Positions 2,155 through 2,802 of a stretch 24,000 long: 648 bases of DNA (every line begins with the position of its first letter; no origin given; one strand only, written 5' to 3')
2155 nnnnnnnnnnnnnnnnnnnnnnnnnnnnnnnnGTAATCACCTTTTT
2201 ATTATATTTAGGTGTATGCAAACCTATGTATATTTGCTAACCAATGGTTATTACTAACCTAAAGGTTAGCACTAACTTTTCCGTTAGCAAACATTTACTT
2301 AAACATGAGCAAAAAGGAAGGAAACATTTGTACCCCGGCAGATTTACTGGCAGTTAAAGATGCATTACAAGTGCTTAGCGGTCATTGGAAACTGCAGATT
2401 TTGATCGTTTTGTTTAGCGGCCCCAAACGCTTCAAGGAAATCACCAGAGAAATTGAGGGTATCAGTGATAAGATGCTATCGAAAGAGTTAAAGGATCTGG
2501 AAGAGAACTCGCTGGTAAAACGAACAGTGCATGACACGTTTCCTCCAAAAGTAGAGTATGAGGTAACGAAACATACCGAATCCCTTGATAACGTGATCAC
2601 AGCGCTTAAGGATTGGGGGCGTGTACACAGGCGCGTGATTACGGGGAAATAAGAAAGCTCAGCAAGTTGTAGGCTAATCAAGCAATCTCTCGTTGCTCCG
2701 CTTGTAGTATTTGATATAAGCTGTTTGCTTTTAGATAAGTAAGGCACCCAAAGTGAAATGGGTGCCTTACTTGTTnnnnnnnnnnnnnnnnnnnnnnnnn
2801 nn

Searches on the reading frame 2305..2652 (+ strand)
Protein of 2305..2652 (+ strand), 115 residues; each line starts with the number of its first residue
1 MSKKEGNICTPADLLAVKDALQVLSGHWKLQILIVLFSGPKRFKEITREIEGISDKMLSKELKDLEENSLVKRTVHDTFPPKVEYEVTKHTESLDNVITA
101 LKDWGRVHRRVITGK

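Call 80: search_protein_families(library=pfam, proteins=[window:2305-2652:+], max_evalue=0.001)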
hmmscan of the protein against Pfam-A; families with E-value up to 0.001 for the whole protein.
window:2305-2652:+ (115 aa): 1 family
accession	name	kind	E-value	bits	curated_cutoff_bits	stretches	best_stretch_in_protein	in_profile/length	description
PF01638.23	HxlR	-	5.7e-27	93.9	20.8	1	23-108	1-86/91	HxlR-like helix-turn-helix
